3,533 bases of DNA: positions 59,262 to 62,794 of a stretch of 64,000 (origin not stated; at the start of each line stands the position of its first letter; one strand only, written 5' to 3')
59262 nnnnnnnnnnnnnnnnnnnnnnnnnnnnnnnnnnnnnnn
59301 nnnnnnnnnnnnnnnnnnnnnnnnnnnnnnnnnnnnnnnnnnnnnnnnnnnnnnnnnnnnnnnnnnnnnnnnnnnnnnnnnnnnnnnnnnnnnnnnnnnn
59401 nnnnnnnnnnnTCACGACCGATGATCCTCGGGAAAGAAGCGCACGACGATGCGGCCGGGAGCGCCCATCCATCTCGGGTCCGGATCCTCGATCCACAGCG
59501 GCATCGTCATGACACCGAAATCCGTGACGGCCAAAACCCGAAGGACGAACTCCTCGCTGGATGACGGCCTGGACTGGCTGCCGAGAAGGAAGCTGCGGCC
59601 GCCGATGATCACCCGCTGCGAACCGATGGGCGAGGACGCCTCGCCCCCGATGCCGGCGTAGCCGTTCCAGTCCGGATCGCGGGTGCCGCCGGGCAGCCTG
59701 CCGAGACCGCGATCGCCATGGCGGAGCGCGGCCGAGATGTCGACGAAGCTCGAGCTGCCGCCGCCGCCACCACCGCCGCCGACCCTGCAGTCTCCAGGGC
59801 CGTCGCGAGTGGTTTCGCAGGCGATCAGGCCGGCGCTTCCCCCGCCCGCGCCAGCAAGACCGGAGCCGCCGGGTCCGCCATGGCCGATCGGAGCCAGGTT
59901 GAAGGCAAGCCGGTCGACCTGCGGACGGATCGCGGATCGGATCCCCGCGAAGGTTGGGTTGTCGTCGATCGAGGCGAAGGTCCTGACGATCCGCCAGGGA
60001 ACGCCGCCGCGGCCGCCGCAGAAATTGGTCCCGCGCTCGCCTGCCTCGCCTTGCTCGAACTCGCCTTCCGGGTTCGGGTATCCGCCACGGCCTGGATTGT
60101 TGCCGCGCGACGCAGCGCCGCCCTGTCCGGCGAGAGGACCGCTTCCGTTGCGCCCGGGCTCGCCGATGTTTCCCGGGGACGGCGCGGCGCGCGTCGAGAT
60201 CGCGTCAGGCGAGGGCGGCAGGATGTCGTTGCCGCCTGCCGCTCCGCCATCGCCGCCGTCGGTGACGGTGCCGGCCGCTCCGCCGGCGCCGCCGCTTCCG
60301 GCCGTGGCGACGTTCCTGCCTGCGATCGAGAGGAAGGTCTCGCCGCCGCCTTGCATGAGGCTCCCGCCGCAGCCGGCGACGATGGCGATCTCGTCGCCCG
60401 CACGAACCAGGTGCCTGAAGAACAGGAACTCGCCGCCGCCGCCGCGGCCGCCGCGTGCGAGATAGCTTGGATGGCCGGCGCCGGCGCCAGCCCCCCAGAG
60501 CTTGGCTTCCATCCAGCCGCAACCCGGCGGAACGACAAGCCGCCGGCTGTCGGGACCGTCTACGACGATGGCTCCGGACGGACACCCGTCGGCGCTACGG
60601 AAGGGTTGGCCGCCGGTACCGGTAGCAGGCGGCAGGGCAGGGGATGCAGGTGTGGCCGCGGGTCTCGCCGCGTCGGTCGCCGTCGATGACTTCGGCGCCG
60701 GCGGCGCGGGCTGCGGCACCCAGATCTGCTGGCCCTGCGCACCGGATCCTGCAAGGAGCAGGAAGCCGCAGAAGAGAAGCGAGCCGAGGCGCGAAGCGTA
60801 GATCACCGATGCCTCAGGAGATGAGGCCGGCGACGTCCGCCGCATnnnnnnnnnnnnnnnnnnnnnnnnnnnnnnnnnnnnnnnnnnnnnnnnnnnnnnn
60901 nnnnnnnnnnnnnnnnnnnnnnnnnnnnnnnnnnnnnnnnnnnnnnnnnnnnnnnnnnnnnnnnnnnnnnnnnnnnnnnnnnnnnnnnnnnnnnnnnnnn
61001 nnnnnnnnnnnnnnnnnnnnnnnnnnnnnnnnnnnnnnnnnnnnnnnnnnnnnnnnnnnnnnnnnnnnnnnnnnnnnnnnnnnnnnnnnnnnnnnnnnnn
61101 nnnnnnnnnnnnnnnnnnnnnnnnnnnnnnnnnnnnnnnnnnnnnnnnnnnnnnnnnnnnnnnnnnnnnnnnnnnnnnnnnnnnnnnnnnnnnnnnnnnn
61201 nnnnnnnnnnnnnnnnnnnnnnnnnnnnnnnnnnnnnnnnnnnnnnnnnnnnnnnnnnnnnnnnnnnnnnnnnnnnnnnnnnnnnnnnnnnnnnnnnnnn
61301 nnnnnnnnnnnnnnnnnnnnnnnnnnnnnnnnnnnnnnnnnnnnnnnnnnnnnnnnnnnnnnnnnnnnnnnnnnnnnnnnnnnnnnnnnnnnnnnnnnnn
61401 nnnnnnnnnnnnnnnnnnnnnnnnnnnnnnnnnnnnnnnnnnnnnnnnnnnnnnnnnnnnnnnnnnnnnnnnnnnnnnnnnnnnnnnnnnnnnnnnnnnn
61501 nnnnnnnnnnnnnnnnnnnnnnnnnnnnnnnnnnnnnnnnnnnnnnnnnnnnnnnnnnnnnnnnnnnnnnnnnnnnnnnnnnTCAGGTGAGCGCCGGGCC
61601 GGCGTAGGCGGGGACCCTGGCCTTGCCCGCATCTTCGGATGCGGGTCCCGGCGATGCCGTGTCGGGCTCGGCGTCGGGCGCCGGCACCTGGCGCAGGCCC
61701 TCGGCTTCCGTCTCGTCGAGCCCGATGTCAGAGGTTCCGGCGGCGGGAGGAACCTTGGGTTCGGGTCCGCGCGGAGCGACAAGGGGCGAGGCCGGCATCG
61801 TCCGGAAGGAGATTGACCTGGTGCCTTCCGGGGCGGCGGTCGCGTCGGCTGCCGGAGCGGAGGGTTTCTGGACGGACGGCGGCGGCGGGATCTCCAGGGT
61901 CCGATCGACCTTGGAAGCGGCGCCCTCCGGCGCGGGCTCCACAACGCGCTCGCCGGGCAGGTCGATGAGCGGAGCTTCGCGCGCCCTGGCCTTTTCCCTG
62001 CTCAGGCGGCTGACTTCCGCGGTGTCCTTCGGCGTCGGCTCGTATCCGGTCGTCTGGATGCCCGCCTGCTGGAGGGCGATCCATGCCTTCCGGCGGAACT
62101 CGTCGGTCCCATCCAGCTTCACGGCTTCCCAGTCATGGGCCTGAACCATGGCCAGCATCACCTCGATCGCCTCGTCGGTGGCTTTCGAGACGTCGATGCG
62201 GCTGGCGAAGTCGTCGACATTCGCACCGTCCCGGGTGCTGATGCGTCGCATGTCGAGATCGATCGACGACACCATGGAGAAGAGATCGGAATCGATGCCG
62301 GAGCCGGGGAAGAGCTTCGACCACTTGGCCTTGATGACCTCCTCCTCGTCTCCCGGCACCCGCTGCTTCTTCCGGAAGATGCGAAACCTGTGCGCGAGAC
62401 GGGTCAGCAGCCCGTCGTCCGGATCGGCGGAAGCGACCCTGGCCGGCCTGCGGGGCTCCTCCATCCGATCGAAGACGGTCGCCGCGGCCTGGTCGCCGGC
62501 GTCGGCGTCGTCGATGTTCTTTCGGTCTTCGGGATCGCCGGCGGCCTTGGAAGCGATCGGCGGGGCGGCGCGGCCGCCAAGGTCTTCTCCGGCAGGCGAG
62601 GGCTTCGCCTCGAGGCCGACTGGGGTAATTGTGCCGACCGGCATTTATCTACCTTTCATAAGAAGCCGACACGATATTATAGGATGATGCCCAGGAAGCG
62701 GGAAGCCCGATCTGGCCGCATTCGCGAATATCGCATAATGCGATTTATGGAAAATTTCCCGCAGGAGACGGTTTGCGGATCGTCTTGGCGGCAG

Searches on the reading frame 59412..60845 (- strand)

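Call 14: search_protein_families(library=pfam, proteins=[window:59412-60845:-], max_evalue=0.001)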
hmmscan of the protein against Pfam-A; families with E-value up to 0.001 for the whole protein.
window:59412-60845:- (477 aa): 1 family
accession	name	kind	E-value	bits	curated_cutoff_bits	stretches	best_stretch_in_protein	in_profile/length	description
PF21722.4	Gly_rich_2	-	3.5e-05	24.4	24.3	1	105-280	10-167/226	Glycine-rich domain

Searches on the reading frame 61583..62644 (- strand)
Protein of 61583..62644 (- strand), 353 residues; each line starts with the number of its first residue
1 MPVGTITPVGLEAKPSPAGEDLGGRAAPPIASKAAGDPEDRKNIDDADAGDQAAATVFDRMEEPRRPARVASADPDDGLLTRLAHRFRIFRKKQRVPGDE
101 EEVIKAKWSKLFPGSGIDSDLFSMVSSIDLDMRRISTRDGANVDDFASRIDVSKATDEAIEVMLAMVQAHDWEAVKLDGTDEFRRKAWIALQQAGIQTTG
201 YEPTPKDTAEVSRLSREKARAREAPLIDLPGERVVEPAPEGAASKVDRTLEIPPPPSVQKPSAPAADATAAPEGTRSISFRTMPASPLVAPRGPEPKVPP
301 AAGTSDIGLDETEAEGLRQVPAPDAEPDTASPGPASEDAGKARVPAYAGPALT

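Call 30: find_encoding_contigs(protein=window:61583-62644:-, flank=10000, max_places=3)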
Protein window:61583-62644:- (353 aa): 6 contigs read that carry it; 3 places shown.
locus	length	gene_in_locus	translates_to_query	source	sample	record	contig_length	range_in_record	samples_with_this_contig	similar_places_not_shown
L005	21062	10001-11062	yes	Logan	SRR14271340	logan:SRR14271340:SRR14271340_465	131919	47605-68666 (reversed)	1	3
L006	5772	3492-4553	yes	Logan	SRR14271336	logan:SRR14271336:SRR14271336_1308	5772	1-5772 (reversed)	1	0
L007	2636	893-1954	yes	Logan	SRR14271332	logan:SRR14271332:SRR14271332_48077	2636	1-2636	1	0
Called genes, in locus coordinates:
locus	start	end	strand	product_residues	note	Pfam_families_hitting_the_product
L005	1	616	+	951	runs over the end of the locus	-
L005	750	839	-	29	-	-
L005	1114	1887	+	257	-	-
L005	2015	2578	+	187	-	-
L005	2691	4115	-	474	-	-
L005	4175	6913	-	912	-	-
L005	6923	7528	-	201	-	-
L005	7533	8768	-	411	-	PF23127:DotM_C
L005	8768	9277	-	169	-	-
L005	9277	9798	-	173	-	-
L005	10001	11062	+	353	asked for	PF18821:LPD7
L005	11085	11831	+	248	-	PF01478:Peptidase_A24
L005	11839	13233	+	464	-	PF21722:Gly_rich_2 (weak)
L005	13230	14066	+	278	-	PF00929:RNase_T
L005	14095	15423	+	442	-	-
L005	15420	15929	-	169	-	-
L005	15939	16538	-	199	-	-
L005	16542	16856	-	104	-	-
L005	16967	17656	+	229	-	-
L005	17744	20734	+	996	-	PF00989:PAS (faint), PF13188:PAS_8 (faint), PF13426:PAS_9 (faint), PF12860:PAS_7, PF08448:PAS_4 (weak), PF02518:HATPase_c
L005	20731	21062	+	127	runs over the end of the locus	PF00072:Response_reg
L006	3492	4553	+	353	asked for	PF18821:LPD7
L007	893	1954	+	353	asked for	PF18821:LPD7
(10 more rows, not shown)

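Call 32: search_protein_families(library=pfam, proteins=[L005:4175-6913:-, L005:2691-4115:-, L005:6923-7528:-, L005:7533-8768:-, L005:8768-9277:-, L005:9277-9798:-, L005:1114-1887:+, L005:2015-2578:+, L005:13230-14066:+, L005:11085-11831:+], max_evalue=0.01)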
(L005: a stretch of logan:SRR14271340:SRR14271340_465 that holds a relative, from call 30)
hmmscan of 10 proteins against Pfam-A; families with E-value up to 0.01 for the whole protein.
L005:4175-6913:- (912 aa): 6 families
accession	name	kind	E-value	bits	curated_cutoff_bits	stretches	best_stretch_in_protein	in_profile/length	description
PF01935.23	DUF87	-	2.9e-05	24.7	23.2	1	127-156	19-48/220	Helicase HerA, central domain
PF13401.12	AAA_22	-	0.00011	23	27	1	131-186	5-60/130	AAA domain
PF10412.15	TrwB_AAD_bind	-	0.0016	17.8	20.5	0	130-154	14-38/387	Type IV secretion-system coupling protein DNA-binding domain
PF02534.20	T4SS-DNA_transf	-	0.0025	17.2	20.1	1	117-253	32-159/468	Type IV secretory system Conjugative DNA transfer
PF01580.24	FtsK_SpoIIIE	-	0.0039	17.1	24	1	106-157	15-65/221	FtsK/SpoIIIE family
PF12846.13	AAA_10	-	0.0082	15.7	27.5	0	132-182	22-72/362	AAA-like domain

L005:2691-4115:- (474 aa): 0 families

L005:6923-7528:- (201 aa): 0 families

L005:7533-8768:- (411 aa): 1 family
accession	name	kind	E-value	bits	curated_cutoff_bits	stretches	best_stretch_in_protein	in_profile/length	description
PF23127.1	DotM_C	-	2e-39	136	27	2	311-404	79-171/172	DotM, C-terminal cytoplasmic domain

L005:8768-9277:- (169 aa): 1 family
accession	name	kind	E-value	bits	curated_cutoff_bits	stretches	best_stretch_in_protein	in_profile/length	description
PF01464.25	SLT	-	0.00035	20.6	21.3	1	39-114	30-96/117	Transglycosylase SLT domain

L005:9277-9798:- (173 aa): 0 families

L005:1114-1887:+ (257 aa): 0 families

L005:2015-2578:+ (187 aa): 0 families

L005:13230-14066:+ (278 aa): 3 families
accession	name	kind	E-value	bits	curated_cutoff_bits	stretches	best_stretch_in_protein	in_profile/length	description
PF00929.31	RNase_T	-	1e-34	120.9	24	1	19-177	1-164/164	Exonuclease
PF13482.12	RNase_H_2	-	0.00025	21.5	22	1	21-165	3-124/165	RNase_H superfamily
PF01612.26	DNA_pol_A_exo1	-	0.0022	18.3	23.6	0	88-153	65-126/173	3'-5' exonuclease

L005:11085-11831:+ (248 aa): 1 family
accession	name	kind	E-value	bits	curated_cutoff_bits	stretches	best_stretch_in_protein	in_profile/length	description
PF01478.23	Peptidase_A24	-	1.5e-10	41.9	26.5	1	92-210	3-101/104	Type IV leader peptidase family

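Call 100: search_protein_families(library=ncbifam, proteins=[window:61583-62644:-, L005:2691-4115:-, L005:4175-6913:-, L005:6923-7528:-], max_evalue=0.01)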
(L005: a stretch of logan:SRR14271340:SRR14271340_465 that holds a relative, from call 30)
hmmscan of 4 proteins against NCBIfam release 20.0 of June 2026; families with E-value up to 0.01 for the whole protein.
window:61583-62644:- (353 aa): 0 families

L005:2691-4115:- (474 aa): 0 families

L005:4175-6913:- (912 aa): 4 families
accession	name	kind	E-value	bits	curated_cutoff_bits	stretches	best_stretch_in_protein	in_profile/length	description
NF041447.1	TrbC_conju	equivalog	1.7e-100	337.4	800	1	32-605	15-595/685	F-type conjugative transfer protein TrbC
TIGR03743.1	SXT_TraD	subfamily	7e-14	51.2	366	2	121-194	165-238/636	conjugative transfer system coupling protein TraD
TIGR03754.1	conj_TOL_TraD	equivalog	0.0007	18.2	647.55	1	127-194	176-243/643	type IV conjugative transfer system coupling protein TraD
TIGR03420.1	DnaA_homol_Hda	equivalog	0.0067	16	194.8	0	131-179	38-86/226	DnaA regulatory inactivator Hda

L005:6923-7528:- (201 aa): 0 families
